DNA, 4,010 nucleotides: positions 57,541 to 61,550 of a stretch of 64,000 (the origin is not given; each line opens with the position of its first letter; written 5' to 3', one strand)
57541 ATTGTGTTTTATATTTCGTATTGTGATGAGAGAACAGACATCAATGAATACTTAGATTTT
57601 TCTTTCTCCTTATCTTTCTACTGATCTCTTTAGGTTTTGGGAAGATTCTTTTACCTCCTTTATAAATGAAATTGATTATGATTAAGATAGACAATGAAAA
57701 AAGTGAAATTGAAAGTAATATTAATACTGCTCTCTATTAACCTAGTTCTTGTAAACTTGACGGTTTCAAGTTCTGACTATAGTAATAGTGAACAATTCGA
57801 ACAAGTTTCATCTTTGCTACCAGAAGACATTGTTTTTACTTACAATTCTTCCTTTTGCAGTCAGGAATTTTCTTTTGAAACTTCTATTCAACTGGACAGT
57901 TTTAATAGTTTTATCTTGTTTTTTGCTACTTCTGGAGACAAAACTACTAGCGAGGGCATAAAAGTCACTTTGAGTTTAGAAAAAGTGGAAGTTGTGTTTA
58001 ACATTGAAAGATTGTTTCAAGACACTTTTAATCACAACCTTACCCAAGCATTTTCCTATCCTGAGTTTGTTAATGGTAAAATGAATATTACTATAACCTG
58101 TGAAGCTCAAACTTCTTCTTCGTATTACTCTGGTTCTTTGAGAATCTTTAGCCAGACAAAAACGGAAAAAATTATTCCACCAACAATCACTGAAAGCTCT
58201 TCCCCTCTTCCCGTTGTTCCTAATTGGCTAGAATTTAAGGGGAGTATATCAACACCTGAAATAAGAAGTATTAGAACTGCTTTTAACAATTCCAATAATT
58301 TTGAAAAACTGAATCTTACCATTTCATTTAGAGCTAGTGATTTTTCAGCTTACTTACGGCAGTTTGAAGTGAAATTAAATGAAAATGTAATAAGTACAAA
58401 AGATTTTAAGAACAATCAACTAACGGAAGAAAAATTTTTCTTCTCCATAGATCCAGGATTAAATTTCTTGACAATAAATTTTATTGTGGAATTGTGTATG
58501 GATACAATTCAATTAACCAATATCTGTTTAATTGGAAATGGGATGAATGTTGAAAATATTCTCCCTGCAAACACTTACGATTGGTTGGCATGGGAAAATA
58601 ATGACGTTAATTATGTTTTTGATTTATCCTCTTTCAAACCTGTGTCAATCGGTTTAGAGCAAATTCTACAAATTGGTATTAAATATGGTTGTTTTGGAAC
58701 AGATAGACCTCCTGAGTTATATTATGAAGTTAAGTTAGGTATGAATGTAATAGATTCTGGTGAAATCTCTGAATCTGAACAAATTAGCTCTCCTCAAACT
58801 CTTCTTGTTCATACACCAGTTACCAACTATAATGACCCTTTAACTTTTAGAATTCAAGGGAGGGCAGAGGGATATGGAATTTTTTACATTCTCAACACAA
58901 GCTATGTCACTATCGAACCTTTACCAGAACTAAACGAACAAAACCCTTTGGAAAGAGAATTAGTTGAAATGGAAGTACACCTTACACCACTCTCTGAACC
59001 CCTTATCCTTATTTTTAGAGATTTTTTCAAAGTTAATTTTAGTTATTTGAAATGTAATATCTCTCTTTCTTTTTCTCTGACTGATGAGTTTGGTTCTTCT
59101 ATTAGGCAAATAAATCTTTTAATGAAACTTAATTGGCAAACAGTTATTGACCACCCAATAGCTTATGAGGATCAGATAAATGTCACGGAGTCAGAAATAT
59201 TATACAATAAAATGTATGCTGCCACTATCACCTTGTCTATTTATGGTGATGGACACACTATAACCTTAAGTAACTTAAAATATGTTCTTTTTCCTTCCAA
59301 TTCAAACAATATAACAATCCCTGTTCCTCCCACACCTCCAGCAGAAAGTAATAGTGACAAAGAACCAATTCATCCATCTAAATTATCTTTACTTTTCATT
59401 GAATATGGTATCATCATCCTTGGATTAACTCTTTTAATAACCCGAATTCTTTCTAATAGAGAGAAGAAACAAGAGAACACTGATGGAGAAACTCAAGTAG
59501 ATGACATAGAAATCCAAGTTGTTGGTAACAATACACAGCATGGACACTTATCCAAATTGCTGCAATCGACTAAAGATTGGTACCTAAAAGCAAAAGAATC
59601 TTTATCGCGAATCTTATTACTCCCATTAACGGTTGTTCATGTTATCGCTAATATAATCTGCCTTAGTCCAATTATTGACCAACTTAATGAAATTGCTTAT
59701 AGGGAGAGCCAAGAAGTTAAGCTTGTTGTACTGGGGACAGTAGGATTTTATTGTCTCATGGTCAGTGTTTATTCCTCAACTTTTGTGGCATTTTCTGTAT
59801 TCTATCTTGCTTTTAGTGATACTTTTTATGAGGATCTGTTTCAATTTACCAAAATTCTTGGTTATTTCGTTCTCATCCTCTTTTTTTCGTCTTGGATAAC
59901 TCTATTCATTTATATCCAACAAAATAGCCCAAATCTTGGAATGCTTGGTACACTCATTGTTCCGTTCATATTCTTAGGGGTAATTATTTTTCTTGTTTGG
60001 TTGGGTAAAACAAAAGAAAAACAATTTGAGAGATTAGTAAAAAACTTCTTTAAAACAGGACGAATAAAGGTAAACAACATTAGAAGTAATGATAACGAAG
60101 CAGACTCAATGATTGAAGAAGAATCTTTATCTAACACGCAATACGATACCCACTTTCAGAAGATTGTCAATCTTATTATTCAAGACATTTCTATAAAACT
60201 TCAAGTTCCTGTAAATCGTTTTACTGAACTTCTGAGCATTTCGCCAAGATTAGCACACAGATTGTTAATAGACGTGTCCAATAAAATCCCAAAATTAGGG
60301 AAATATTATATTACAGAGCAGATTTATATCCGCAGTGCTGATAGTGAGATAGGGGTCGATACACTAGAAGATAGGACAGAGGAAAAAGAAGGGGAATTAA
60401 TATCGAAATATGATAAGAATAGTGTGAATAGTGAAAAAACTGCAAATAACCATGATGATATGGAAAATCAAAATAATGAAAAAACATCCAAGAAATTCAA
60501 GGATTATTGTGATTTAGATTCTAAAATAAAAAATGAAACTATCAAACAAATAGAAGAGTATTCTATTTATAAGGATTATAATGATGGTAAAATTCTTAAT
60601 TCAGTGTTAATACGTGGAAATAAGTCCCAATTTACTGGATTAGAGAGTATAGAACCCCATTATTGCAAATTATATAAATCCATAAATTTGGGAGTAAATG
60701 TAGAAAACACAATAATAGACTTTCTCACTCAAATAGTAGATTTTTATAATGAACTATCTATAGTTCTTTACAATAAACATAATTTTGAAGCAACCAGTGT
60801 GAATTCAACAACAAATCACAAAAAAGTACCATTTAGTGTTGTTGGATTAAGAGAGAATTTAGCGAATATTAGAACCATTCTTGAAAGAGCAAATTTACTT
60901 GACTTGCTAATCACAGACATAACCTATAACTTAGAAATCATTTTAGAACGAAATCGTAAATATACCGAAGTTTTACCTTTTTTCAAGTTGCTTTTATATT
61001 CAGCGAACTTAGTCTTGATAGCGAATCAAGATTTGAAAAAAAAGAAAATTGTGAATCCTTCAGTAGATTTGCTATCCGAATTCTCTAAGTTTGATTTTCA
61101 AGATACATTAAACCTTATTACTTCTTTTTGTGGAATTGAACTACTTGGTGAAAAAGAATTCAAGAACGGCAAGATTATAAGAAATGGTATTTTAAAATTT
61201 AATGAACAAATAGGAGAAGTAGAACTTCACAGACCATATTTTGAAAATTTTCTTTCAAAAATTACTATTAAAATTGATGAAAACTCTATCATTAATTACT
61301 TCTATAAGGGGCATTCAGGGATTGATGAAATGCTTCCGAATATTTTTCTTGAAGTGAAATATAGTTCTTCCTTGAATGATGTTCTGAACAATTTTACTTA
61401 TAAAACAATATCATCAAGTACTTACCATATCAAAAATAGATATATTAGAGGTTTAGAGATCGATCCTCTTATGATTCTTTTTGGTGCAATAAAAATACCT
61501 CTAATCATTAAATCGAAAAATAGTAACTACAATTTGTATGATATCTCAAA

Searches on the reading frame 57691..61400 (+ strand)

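Call 72: find_related_loci(query=window:57691-61400:+, collection=viral_contigs, flank=8000)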
Query window:57691-61400:+ (1236 aa) in viral_contigs; peptide patterns used: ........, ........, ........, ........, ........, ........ (x = any residue, [..] = any of these).
7 stretches matched a pattern, but none encodes a relative of the query by tblastn (E <= 1e-3).
